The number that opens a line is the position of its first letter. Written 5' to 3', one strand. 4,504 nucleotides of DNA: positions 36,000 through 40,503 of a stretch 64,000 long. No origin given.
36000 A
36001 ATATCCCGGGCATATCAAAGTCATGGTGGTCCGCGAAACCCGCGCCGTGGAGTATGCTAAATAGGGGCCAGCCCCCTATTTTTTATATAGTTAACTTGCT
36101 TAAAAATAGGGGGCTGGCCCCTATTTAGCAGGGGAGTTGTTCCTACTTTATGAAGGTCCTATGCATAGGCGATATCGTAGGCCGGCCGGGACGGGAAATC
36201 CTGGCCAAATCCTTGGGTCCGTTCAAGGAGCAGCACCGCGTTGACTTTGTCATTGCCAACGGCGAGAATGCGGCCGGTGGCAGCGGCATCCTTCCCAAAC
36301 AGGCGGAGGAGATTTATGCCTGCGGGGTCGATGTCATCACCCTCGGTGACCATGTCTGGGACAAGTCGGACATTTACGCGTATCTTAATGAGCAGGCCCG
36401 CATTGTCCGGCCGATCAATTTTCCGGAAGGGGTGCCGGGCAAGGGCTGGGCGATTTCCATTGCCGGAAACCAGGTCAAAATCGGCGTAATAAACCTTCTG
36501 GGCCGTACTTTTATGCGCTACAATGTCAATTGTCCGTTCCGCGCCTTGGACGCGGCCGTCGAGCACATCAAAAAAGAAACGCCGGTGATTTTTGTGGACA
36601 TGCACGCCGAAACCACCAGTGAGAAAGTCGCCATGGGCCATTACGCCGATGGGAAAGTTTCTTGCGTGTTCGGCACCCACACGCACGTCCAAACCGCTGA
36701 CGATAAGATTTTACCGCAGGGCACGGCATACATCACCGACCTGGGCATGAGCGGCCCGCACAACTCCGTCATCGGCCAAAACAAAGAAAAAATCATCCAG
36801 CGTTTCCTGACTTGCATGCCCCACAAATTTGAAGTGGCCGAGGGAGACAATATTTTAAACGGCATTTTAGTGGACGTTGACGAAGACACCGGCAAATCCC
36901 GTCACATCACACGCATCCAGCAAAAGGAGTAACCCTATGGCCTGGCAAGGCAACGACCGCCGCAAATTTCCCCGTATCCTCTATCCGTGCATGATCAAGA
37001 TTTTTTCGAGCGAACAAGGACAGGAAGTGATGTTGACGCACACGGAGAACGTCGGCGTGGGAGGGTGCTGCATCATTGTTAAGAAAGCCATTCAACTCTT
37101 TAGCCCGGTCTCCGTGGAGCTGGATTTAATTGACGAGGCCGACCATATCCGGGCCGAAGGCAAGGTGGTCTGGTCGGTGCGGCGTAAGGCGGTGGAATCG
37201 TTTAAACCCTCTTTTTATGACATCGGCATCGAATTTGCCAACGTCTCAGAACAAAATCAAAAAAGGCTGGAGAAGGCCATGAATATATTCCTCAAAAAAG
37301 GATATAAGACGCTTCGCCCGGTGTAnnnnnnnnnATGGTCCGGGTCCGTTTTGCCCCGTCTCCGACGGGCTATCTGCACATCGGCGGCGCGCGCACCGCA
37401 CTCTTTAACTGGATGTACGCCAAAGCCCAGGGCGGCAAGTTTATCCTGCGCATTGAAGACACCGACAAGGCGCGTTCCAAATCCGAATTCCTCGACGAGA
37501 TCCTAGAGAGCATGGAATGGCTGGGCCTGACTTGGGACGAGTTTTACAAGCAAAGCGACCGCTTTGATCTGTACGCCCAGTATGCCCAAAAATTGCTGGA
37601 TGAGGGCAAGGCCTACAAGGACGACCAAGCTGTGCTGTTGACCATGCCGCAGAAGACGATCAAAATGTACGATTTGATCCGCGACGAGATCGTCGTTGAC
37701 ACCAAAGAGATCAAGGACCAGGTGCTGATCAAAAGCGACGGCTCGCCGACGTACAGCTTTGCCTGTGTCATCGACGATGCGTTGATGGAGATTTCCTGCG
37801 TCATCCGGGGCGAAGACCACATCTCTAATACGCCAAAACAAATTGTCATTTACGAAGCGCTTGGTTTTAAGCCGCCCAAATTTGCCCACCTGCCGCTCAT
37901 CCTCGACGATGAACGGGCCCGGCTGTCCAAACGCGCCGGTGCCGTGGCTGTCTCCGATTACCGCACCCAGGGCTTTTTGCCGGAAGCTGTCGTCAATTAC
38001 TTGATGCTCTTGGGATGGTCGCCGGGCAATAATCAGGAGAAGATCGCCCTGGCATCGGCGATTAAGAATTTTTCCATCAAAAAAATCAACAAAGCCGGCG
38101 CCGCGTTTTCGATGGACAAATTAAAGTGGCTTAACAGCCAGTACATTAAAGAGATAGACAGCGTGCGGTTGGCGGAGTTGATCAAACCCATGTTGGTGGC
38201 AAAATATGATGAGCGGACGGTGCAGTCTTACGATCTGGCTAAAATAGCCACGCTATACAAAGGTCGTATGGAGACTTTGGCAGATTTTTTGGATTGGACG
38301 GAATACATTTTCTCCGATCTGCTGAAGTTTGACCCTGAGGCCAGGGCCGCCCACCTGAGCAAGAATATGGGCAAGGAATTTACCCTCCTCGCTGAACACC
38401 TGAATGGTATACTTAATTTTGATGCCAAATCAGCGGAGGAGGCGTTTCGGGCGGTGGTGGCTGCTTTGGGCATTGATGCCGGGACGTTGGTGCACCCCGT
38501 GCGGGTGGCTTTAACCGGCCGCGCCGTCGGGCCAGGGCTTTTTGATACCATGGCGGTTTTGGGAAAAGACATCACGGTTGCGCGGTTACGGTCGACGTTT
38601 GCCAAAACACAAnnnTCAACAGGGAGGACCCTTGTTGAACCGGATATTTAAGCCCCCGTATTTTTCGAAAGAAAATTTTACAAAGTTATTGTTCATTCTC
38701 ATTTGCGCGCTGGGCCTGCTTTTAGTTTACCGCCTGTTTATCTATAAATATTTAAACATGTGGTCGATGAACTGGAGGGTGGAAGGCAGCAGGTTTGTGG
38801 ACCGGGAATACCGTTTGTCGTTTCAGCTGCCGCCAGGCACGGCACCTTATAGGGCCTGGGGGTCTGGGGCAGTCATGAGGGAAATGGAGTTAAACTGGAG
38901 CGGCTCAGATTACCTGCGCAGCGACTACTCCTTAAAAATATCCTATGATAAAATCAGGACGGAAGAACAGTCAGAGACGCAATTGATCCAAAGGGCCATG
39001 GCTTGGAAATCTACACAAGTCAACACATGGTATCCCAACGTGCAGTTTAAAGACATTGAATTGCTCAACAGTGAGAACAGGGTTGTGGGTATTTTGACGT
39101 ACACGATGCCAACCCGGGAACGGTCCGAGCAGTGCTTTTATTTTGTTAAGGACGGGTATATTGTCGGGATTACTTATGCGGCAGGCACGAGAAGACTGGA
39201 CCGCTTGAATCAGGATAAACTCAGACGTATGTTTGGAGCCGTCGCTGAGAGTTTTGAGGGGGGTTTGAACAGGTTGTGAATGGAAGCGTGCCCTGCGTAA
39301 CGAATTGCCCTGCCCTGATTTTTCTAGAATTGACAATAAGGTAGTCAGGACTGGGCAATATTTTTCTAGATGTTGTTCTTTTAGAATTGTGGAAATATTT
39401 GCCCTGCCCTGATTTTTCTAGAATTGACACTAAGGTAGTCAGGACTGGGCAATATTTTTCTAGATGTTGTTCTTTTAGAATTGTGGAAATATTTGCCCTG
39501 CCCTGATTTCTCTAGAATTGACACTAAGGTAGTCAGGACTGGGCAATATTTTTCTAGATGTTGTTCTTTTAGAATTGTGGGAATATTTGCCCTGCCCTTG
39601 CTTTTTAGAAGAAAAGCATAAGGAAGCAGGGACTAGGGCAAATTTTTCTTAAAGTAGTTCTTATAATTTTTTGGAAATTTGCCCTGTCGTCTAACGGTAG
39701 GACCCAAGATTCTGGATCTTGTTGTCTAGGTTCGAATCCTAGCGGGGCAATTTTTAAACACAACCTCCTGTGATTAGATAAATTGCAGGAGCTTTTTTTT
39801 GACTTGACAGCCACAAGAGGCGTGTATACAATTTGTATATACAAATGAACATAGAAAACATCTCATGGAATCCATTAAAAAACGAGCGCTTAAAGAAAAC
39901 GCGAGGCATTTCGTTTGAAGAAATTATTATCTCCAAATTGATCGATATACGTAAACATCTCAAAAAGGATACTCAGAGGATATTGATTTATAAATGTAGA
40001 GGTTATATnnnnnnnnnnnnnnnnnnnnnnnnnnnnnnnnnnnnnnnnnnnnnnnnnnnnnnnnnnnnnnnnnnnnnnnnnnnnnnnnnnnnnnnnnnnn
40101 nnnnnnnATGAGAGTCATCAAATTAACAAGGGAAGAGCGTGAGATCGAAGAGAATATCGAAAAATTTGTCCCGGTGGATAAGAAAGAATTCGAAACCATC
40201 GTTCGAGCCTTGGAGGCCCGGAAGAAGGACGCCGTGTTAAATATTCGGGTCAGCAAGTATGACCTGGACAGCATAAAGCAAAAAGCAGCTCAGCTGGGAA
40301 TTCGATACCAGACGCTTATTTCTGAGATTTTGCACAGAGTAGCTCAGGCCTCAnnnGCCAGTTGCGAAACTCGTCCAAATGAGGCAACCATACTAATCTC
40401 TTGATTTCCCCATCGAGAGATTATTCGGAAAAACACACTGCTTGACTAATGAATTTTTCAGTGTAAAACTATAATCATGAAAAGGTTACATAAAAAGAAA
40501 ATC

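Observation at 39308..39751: tRNA-Gln is preceded by 3-4 tandem 94-bp units that each begin with a copy of the tRNA 5' acceptor sequence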

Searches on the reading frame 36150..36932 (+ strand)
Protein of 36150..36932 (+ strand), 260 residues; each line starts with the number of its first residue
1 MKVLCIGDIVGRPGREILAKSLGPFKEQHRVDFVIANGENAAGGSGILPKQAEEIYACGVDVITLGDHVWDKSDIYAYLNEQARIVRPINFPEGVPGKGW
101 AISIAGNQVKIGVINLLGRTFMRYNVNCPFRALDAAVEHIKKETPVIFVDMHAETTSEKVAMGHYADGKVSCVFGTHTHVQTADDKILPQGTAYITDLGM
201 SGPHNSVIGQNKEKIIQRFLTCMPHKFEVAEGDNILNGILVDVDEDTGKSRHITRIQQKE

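Call 10: find_encoding_contigs(protein=window:36150-36932:+, flank=10000, max_places=10)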
Protein window:36150-36932:+ (260 aa): no gene with exactly this product is on record in the collection.

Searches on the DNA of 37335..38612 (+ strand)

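Call 21: search_rna_families(sources=[L019, L049, L022, L028, L043, L054, L052, L035], threshold=gathering)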
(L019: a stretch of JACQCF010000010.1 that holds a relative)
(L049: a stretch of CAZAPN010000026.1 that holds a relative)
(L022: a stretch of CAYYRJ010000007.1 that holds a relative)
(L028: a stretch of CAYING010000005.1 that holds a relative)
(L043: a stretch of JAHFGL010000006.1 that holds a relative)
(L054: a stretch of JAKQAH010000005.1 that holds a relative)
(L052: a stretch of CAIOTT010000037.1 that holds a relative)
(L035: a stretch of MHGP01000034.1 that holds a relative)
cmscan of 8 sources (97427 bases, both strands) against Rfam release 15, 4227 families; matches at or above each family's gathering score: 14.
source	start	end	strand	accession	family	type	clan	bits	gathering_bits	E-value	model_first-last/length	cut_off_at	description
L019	8843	9227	+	RF01766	cspA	Cis-reg; thermoregulator;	-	80.6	78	1.7e-18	1-428/428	no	cspA thermoregulator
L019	2085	2235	+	RF00013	6S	Gene;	-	71.9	46.4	4.7e-12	1-187/187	no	6S / SsrS RNA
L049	7125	7195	+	RF00005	tRNA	Gene; tRNA;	CL00001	64.3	29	1.8e-11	1-71/71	no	tRNA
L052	7640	7711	+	RF00005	tRNA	Gene; tRNA;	CL00001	64.1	29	1.9e-11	1-71/71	no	tRNA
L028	970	1126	+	RF00013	6S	Gene;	-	64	46.4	3.6e-10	1-187/187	no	6S / SsrS RNA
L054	7731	7802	+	RF00005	tRNA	Gene; tRNA;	CL00001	62.2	29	6.8e-11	1-71/71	no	tRNA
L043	7720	7790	+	RF00005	tRNA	Gene; tRNA;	CL00001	60.8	29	1.6e-10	1-71/71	no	tRNA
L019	8053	8123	+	RF00005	tRNA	Gene; tRNA;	CL00001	60.6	29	1.8e-10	1-71/71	no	tRNA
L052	852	1007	+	RF00013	6S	Gene;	-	59.8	46.4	3.8e-09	1-187/187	no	6S / SsrS RNA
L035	954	1106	+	RF00013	6S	Gene;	-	59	46.4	5.6e-09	1-187/187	no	6S / SsrS RNA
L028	7598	7669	+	RF00005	tRNA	Gene; tRNA;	CL00001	56.5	29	2.5e-09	1-71/71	no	tRNA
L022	7463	7533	+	RF00005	tRNA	Gene; tRNA;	CL00001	56.3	29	2.8e-09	1-71/71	no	tRNA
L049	43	198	+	RF00013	6S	Gene;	-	55.9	46.4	3.1e-08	1-187/187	no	6S / SsrS RNA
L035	7556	7627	+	RF00005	tRNA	Gene; tRNA;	CL00001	55.8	29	3.9e-09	1-71/71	no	tRNA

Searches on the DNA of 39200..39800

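Call 19: search_rna_families(source=window, start=39200, end=39800, threshold=evalue, max_evalue=10)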
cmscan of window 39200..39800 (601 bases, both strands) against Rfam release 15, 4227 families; matches with E-value up to 10: 25.
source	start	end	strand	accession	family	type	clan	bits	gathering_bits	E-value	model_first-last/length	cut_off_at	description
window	39680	39750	+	RF00005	tRNA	Gene; tRNA;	CL00001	58.9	29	3.3e-12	1-71/71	no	tRNA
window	39302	39363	+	RF03834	mir-3173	Gene; miRNA;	-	23.6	84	0.088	1-80/80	no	mir-3173 microRNA precursor family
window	39579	39649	+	RF03306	mir-3923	Gene; miRNA;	-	23.4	94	0.069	1-83/83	no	mir-3923 microRNA precursor family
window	39490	39551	+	RF03834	mir-3173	Gene; miRNA;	-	23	84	0.13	1-80/80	no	mir-3173 microRNA precursor family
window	39300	39458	+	RF03926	MIR1435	Gene; miRNA;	-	21.8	94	1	1-186/186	no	MIR1435 microRNA precursor family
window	39396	39457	+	RF03834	mir-3173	Gene; miRNA;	-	21.4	84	0.3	1-80/80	no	mir-3173 microRNA precursor family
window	39483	39617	+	RF00139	SNORA72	Gene; snRNA; snoRNA; HACA-box;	-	20.6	43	1.1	1-132/132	no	Small nucleolar RNA SNORA72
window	39377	39561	+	RF04128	MIR8562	Gene; miRNA;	-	20.1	211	0.25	1-242/242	no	MIR8562 microRNA precursor family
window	39304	39359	-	RF03356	mir-4782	Gene; miRNA;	-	18.9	100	1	1-79/79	no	mir-4782 microRNA precursor family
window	39484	39556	+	RF03633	mir-5882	Gene; miRNA;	-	18.8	95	1.3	1-77/77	no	mir-5882 microRNA precursor family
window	39626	39696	+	RF00445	MIR399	Gene; miRNA;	-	18.1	57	0.28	1-117/117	no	mir-399 microRNA precursor family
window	39492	39549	+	RF04129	MIR4240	Gene; miRNA;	-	17.2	200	0.22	1-206/206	no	MIR4240 microRNA precursor family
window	39676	39784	+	RF02435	SpF41_sRNA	Gene; sRNA;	-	17.1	52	6.1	1-105/105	no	Streptococcus sRNA SpF41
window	39370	39566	-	RF02159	PART1_1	Gene; lncRNA;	-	17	65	6.5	1-218/218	no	Prostate androgen-regulated transcript 1 conserved region 1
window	39492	39547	+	RF03356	mir-4782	Gene; miRNA;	-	16.1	100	5.4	1-79/79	no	mir-4782 microRNA precursor family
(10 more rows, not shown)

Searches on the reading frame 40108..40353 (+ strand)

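Call 68: search_protein_families(library=pfam, proteins=[window:40108-40353:+], max_evalue=0.01)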
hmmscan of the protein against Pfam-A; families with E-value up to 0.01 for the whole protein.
window:40108-40353:+ (82 aa): 4 families
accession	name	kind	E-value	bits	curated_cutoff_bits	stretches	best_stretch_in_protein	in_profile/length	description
PF12441.14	CopG_antitoxin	-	2e-05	25.7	28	1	24-76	26-77/79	CopG antitoxin of type II toxin-antitoxin system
PF21983.2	NikA-like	-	0.00022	21.8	27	1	38-71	1-34/72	Mobilization protein NikA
PF02938.19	GAD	-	0.0089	16.7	23.4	0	9-44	49-82/95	GAD domain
PF14384.12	BrnA_antitoxin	-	0.0096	16.7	26.1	0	15-77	9-66/68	BrnA antitoxin of type II toxin-antitoxin system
